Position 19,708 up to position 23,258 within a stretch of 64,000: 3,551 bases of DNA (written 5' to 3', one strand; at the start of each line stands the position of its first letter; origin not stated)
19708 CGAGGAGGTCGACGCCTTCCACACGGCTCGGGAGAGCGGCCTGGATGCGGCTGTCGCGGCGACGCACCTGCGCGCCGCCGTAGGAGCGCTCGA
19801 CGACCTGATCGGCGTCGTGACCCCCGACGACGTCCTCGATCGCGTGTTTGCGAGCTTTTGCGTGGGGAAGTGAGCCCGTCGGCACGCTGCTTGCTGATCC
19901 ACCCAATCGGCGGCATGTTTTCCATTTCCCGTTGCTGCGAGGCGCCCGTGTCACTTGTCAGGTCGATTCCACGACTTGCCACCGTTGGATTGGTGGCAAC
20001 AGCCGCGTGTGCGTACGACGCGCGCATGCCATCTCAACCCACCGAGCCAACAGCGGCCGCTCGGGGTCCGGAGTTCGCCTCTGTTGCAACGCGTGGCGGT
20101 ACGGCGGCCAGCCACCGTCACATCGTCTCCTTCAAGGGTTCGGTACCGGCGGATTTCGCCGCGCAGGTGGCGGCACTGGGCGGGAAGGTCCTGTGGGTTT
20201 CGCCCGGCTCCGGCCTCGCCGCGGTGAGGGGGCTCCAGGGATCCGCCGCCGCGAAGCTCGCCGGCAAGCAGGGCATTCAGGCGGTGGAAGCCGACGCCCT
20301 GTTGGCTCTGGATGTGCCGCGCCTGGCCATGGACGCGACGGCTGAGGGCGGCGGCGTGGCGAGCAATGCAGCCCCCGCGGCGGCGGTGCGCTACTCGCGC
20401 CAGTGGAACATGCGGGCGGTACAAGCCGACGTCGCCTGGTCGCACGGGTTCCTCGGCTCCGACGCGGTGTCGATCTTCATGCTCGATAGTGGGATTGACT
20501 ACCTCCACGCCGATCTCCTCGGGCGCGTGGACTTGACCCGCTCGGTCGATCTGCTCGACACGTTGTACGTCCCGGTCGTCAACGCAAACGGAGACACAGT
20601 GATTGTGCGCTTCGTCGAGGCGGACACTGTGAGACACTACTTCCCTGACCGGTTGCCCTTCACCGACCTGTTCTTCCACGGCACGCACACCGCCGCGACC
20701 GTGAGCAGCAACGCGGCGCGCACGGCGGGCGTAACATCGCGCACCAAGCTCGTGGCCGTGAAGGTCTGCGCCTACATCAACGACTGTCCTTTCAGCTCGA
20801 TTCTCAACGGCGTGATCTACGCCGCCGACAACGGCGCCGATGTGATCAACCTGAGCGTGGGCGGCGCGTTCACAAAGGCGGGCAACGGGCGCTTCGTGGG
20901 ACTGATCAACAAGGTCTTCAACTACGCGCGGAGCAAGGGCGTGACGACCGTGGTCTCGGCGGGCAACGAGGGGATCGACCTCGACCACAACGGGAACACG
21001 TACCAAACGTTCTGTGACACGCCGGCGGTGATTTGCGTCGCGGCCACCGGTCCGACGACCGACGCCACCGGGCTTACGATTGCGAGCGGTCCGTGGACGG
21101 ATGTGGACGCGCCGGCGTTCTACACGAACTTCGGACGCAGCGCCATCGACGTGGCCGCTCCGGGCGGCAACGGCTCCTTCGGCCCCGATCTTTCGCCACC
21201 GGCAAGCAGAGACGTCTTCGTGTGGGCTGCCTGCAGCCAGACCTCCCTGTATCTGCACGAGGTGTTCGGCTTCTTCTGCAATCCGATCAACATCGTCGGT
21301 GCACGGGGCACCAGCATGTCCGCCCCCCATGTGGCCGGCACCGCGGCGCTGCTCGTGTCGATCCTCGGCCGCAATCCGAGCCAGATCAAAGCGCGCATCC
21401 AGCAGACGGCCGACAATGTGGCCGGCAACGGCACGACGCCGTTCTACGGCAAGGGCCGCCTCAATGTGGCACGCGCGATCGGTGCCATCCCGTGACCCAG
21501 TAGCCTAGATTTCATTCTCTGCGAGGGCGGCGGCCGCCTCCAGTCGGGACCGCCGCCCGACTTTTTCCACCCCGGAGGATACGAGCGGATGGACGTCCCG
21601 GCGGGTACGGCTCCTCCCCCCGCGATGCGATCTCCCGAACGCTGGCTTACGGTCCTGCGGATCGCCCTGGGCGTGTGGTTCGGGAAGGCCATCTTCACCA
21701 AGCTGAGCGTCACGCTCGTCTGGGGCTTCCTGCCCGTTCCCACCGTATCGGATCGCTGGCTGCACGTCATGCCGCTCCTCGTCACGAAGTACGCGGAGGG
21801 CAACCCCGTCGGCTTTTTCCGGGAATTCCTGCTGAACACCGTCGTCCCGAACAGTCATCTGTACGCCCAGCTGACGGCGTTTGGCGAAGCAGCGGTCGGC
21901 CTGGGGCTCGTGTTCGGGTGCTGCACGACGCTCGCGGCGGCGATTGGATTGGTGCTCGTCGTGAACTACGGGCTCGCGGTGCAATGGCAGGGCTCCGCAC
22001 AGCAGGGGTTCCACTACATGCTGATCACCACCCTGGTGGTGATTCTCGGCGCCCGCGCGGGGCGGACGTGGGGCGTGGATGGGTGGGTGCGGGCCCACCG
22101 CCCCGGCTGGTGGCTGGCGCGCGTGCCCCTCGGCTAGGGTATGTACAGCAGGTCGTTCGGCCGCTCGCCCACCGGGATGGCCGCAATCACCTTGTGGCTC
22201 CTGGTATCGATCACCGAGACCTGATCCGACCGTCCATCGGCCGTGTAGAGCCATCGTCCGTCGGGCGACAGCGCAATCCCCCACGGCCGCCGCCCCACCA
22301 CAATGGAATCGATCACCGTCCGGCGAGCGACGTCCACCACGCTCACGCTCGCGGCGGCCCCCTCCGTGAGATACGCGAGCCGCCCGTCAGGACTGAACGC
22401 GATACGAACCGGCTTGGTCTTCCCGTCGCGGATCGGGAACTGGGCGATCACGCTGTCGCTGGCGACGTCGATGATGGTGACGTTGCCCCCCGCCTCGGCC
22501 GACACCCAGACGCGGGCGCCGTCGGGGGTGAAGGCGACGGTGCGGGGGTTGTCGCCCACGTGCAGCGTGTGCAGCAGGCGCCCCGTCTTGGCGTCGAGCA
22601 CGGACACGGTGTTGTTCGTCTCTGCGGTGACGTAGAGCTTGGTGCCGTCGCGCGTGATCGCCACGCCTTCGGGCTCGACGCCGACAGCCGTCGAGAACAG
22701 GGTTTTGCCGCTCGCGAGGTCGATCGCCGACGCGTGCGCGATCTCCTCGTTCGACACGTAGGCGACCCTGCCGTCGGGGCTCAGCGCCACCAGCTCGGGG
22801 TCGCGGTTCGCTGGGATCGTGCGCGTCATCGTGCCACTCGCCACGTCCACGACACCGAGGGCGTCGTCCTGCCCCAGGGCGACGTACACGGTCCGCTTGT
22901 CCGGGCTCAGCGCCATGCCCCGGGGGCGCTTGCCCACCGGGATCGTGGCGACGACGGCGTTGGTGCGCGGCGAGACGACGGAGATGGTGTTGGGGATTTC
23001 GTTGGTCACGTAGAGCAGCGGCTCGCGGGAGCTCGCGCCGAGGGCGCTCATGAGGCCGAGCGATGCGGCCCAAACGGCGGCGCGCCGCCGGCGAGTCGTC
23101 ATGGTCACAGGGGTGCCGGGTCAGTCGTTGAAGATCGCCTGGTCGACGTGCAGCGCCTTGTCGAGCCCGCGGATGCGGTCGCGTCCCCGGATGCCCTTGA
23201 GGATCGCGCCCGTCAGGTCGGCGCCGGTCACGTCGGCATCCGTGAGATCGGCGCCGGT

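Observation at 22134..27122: XoxF-type (lanthanide-signature) methanol dehydrogenase cassette with coupled pentapeptide-repeat and beta-propeller partners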

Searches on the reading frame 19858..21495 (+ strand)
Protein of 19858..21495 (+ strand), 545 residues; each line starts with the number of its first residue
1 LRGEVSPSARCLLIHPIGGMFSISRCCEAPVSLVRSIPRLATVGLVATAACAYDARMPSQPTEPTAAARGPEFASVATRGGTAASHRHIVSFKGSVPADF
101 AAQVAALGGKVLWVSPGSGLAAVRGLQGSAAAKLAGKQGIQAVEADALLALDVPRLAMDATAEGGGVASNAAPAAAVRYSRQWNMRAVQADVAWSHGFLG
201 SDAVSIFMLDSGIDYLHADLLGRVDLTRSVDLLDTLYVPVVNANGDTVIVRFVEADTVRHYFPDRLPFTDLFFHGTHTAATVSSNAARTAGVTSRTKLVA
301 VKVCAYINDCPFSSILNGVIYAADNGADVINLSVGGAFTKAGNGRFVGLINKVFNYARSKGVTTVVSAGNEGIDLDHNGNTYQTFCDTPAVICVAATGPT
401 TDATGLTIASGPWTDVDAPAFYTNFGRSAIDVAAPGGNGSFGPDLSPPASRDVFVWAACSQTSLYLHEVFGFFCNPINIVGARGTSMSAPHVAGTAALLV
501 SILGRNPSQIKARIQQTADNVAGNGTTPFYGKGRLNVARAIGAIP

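Call 7: search_protein_families(library=pfam, proteins=[window:19858-21495:+], max_evalue=0.001)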
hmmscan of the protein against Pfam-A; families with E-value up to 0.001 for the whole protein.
window:19858-21495:+ (545 aa): 1 family
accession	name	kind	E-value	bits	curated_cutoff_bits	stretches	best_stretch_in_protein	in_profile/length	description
PF00082.27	Peptidase_S8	-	6.2e-32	111.5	21.8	1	203-533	3-288/288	Subtilase family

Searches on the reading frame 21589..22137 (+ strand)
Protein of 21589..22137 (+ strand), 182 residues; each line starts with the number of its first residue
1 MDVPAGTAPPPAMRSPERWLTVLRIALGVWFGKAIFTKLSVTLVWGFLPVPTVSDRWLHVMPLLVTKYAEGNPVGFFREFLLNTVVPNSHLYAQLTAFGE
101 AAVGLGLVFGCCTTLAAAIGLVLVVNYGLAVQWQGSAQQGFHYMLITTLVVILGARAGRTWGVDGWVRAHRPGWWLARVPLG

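Call 4: search_protein_families(library=ncbifam, proteins=[window:21589-22137:+], max_evalue=0.001)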
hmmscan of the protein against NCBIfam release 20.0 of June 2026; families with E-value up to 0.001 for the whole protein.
window:21589-22137:+ (182 aa): 1 family
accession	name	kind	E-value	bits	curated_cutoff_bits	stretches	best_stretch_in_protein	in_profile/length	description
NF041179.1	TQO_large_DoxD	equivalog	4.3e-07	30.1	300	1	74-168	62-160/181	thiosulfate:quinone oxidoreductase large subunit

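Call 7: search_protein_families(library=pfam, proteins=[window:21589-22137:+], max_evalue=0.001)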
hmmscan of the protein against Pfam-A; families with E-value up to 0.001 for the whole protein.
window:21589-22137:+ (182 aa): 2 families
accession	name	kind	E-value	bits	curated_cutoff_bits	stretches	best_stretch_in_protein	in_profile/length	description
PF04173.18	DoxD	-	7.9e-07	29.6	22.7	1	19-168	1-145/167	TQO small subunit DoxD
PF07681.17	DoxX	-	0.0002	22.4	23.6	0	20-131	2-83/85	DoxX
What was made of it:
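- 21589..22137 (+): DoxD/DoxX-like membrane protein: a conserved convergent neighbour, not shown to belong to the system. Pfam DoxD scores 29.6 bits (call 7).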

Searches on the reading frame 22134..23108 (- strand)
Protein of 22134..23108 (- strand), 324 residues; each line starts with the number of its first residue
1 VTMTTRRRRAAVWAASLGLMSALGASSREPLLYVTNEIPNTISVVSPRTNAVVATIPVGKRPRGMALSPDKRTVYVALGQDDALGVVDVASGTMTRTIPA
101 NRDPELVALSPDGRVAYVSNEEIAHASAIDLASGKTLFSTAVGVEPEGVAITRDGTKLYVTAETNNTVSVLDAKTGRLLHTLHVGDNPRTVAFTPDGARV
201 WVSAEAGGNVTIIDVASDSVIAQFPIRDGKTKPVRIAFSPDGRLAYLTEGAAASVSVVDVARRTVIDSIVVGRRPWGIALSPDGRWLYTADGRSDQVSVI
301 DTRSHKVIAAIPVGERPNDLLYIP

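Call 4: search_protein_families(library=ncbifam, proteins=[window:22134-23108:-], max_evalue=0.001)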
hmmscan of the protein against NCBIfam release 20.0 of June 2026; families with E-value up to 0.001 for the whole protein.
window:22134-23108:- (324 aa): 15 families
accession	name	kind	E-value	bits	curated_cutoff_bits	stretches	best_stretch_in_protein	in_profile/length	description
TIGR03866.1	PQQ_ABC_repeats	subfamily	1.6e-80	270.5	287.3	1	26-317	7-303/310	PQQ-dependent catabolism-associated beta-propeller protein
TIGR02276.1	beta_rpt_yvtn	repeat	6.7e-60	198.8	27.85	6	282-321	1-40/42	beta-propeller repeat protein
NF052340.1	hydrazine_beta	equivalog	7.3e-41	140.4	560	3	101-216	32-149/372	hydrazine synthase subunit beta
NF052342.1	hydrazine_BC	exception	5.2e-35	120.8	1250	3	104-245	41-182/690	hydrazine synthase subunit beta-gamma fusion subunit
NF052460.1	L-NosZ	equivalog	2.2e-31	108.9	700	2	68-288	51-273/480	clade III lactonase-type nitrous-oxide reductase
NF052280.1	7_blade_YncE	equivalog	3.8e-28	98.3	400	3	206-320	190-304/338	7-bladed beta-propeller protein YncE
TIGR03907.1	QH_beta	equivalog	9.8e-23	80.8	223.2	2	82-162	11-99/338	quinohemoprotein amine dehydrogenase subunit beta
NF048007.1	MmpL3Stblzr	equivalog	5.7e-20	71.8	600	2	32-248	63-285/366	MmpL3/TtfA transport complex stabilizer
NF038117.1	choice_anch_I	subfamily_domain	1.8e-17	63.4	300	1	140-177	171-208/458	choice-of-anchor I family protein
NF038015.2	AztD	exception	2.3e-10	39.7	400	0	37-146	232-348/356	zinc metallochaperone AztD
NF041516.1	PA2928_fam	subfamily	5.5e-09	35.8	70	0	126-177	71-122/376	PA2928 family protein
TIGR04244.1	nitrous_NosZ_RR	equivalog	1.9e-07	30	625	0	254-304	293-346/627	TAT-dependent nitrous-oxide reductase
NF008258.1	PRK11028.1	equivalog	7e-07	28.6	370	1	72-300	3-256/330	6-phosphogluconolactonase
NF053768.1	CIS12_fam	equivalog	1.2e-05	24.2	860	0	129-285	29-180/715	CIS12 family contractile injection system protein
TIGR02658.1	TTQ_MADH_Hv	equivalog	7.8e-05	21.7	454.45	0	126-189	287-352/358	methylamine dehydrogenase (amicyanin) large subunit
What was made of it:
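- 22134..23108 (-): Seven-bladed YVTN beta-propeller (324 aa), PedA2-like. TIGR03866 scores 270.5 bits against a cut-off of 287.3, and TIGR02276 repeats score 199 bits (call 4).
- Checked: YVTN propeller, 22134-23108: TIGR02276 repeats, and TIGR03866 at 270.5 bits against a cut-off of 287.3 (call 4).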

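Call 7: search_protein_families(library=pfam, proteins=[window:22134-23108:-], max_evalue=0.001)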
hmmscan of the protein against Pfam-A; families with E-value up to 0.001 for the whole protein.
window:22134-23108:- (324 aa): 25 families
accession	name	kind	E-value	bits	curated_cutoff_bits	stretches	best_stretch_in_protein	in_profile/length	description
PF21783.3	YNCE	-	5.2e-22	79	27.1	1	12-319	22-330/339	YNCE-like beta-propeller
PF25174.1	Beta-prop_THOC3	-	8.9e-20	71.3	305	2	149-261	52-159/272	THOC3 beta-propeller domain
PF10282.15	Lactonase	-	5.6e-19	69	21.7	2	109-218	198-323/344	Lactonase, 7-bladed beta-propeller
PF02239.22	Cytochrom_D1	-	2.6e-14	53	25.5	1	205-315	12-119/368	Cytochrome D1 heme domain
PF23414.1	Beta-prop_EML_2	-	8.7e-14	52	90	1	156-244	10-95/266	Echinoderm microtubule-associated protein second beta-propeller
PF08450.18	SGL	-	1.6e-12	48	26.3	0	107-203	139-243/246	SMP-30/Gluconolactonase/LRE-like region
PF24684.1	Vgb_lyase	-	8.4e-12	44.9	50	1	29-290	23-281/290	Virginiamycin B lyase family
PF24814.1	WD40_Prp19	-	3.5e-10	39.8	320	2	75-242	22-189/281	Prp19 WD40 domain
PF25168.1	Beta-prop_WDR36-Utp21_2nd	-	9.5e-09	35.4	84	1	156-291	169-300/335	WDR36/Utp21 second beta-propeller domain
PF12894.13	ANAPC4_WD40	-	1.3e-07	32.1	22.9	0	148-188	43-83/91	Anaphase-promoting complex subunit 4 WD40 domain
PF07676.18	PD40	-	2.6e-07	30.8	20.9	0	278-288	14-24/38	WD40-like Beta Propeller Repeat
PF25175.1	Beta-prop_WDR5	-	2.9e-07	30.5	250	1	152-244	102-193/296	WDR5 beta-propeller domain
PF23393.2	Beta-prop_WDR90_POC16_2nd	-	1.2e-06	28.4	60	1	160-306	10-161/291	WDR90/POC16, second beta-propeller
PF01436.27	NHL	-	1.3e-06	28.6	20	0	273-293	2-21/28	NHL repeat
PF00400.38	WD40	-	8.7e-06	26.5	27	0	276-295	15-33/39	WD domain, G-beta repeat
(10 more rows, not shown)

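Call 49: search_solved_structures(query=window:22134-23108:-, max_evalue=0.001)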
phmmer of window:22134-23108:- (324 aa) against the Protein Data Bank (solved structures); distinct sequences matched with E-value up to 0.001: 79 (the best 60 are shown).
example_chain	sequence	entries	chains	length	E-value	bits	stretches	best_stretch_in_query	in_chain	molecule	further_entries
1l0q_A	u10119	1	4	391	6.1e-49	170.1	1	32-317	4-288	Surface layer protein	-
5c2v_B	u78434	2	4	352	1.3e-25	93.5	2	188-307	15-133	HYDRAZINE SYNTHASE BETA SUBUNIT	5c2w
3vgz_A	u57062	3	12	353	7e-13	51.7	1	189-320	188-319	Uncharacterized protein YncE | PQQ-dependent catabolism-associated beta-propeller protein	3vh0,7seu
3bws_A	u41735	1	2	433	4.5e-12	49.1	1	53-290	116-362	protein Lp49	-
6tv2_A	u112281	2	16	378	4.1e-11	45.9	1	205-317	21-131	Protein NirF | Protein NirF,Protein NirF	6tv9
6rtd_A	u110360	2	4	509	7.8e-11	45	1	188-315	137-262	Cytochrome c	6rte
9eh1_W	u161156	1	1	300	5.9e-10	42.1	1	81-289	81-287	Superkiller complex protein 8, N-terminally processed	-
6gmh_W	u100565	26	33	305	6e-10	42.1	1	81-289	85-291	WD repeat-containing protein 61 | WDR61 | Superkiller complex protein 8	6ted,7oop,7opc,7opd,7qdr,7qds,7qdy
3ow8_A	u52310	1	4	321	7.1e-10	41.9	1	81-289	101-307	WD repeat-containing protein 61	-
6g6m_A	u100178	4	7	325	9.5e-08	34.9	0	77-186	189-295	Tako8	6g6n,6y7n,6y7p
6ufx_A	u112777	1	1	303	9.9e-08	34.8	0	153-244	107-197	WD repeat-containing protein 5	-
6y7o_A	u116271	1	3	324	1e-07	34.8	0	77-188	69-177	Tako8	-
5m23_A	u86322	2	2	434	8.2e-07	31.8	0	153-244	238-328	WD repeat-containing protein 5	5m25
2cnx_A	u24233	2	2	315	1e-06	31.5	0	76-183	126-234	WD-REPEAT PROTEIN 5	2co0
8yu5_A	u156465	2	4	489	1e-06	31.5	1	150-229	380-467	Twin-arginine translocation signal domain-containing protein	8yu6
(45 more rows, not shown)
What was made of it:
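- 22134..23108 (-): PDB matches include 1l0q, 5c2v and 3vgz/7seu (call 49).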
